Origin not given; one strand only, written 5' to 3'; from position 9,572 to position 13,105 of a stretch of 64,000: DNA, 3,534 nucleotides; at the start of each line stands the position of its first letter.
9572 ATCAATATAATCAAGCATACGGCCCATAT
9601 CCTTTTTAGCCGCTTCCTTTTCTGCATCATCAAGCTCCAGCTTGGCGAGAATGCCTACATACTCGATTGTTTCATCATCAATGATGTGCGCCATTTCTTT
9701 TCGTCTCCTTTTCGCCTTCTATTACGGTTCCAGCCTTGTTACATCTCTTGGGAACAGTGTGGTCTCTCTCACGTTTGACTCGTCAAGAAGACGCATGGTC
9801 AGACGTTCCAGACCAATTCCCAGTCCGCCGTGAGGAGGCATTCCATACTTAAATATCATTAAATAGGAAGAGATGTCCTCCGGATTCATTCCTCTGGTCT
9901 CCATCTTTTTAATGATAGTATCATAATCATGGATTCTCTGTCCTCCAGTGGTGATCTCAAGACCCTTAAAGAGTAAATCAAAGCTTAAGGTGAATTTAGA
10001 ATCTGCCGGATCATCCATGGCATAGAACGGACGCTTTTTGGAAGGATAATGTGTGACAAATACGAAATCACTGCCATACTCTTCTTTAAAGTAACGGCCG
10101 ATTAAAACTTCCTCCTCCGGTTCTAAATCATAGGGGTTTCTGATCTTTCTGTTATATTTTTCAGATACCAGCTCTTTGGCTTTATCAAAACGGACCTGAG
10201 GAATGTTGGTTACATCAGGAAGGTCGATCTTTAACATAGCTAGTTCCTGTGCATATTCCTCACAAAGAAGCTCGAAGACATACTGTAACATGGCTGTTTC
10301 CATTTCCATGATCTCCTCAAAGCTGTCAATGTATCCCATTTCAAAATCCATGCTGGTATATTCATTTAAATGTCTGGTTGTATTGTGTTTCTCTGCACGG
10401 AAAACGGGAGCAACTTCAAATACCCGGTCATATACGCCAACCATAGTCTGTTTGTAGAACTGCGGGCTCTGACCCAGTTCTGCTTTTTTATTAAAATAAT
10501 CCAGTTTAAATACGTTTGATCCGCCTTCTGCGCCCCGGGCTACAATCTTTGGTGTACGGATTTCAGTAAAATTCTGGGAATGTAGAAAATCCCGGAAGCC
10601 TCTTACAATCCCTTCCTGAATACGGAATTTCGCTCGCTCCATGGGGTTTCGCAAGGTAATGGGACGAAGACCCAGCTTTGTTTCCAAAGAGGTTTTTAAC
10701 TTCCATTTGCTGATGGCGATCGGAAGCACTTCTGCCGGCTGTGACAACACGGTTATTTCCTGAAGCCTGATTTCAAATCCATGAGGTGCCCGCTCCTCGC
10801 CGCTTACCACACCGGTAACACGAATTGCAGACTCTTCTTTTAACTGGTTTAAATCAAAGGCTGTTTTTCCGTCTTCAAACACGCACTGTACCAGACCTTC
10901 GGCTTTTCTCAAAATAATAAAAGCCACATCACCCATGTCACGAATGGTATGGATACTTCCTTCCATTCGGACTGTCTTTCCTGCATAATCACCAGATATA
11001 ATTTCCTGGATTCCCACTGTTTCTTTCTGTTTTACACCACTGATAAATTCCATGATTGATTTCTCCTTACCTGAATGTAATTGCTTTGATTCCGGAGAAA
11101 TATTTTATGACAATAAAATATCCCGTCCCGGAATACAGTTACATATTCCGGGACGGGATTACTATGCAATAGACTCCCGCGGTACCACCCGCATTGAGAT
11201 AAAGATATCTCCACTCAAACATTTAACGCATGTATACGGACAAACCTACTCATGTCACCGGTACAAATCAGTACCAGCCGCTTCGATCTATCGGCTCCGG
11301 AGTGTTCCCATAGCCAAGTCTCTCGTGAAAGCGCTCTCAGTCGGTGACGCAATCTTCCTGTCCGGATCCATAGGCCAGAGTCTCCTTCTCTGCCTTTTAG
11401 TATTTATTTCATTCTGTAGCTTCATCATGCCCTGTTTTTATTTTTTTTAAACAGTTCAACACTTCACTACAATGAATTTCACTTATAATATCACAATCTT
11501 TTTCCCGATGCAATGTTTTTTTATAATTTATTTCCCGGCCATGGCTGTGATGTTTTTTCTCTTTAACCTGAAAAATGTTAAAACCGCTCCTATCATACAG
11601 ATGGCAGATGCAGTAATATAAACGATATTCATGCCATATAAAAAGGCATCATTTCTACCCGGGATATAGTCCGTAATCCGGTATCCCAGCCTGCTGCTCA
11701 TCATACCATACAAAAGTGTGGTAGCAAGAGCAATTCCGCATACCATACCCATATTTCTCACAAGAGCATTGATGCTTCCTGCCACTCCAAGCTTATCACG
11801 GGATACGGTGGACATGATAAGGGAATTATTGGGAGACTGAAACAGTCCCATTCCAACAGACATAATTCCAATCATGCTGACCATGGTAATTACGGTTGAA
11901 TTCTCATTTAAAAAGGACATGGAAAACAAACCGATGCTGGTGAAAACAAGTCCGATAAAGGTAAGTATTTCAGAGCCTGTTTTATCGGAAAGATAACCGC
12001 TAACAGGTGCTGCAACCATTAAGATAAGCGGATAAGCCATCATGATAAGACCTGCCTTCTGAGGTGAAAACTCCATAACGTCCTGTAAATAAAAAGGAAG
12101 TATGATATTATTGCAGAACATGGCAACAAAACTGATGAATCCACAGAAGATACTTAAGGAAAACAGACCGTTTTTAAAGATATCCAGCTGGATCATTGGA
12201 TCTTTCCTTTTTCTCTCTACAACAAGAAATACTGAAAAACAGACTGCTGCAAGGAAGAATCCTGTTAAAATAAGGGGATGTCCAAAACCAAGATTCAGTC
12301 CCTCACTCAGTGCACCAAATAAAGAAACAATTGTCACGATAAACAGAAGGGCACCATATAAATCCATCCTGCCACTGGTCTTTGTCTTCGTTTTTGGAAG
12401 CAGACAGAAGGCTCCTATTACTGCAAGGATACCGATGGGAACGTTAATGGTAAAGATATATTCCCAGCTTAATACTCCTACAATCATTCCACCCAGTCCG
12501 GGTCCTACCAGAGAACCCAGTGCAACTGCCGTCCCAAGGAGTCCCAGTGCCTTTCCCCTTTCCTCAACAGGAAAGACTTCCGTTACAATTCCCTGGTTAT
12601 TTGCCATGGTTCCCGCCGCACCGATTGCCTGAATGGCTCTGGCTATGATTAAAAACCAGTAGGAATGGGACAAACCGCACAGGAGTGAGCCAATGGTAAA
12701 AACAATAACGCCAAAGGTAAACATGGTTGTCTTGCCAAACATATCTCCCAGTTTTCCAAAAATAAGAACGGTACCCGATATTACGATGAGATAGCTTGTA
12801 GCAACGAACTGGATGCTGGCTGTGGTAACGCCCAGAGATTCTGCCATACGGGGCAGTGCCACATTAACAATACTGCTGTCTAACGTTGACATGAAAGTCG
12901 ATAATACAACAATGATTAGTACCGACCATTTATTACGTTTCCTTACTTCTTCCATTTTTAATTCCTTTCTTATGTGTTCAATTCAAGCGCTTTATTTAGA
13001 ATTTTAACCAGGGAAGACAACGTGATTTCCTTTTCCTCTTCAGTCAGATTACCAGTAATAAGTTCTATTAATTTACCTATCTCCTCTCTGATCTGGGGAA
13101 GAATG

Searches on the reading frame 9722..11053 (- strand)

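Call 79: search_protein_families(library=pfam, proteins=[window:9722-11053:-], max_evalue=0.001)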
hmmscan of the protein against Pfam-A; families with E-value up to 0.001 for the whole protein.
window:9722-11053:- (443 aa): 3 families
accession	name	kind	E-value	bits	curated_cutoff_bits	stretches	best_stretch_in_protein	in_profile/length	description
PF00152.25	tRNA-synt_2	-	1.2e-77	261.5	25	1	124-437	3-307/308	tRNA synthetases class II (D, K and N)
PF01336.31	tRNA_anti-codon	-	6.2e-12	45.7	27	1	28-103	1-75/75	OB-fold nucleic acid binding domain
PF12869.13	tRNA_anti-like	-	5.7e-05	23.2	23.5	1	22-85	67-134/146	tRNA_anti-like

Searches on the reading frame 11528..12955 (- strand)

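Call 79: search_protein_families(library=pfam, proteins=[window:11528-12955:-], max_evalue=0.001)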
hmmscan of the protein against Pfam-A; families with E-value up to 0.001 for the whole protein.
window:11528-12955:- (475 aa): 5 families
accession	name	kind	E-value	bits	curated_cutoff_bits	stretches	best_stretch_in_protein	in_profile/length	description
PF07690.21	MFS_1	-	5e-71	239.8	33.4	2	17-406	2-345/347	Major Facilitator Superfamily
PF13347.12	MFS_2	-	1.1e-10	41.1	27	1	258-465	219-424/427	MFS/sugar transport protein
PF00083.30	Sugar_tr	-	1.2e-10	41.4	22.3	1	30-189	30-194/452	Sugar (and other) transporter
PF12832.13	MFS_1_like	-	3.2e-07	30.2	25.2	1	286-367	22-103/373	MFS_1 like family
PF05977.19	MFS_3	-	0.00018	20.6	27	0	19-192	18-195/524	Transmembrane secretion effector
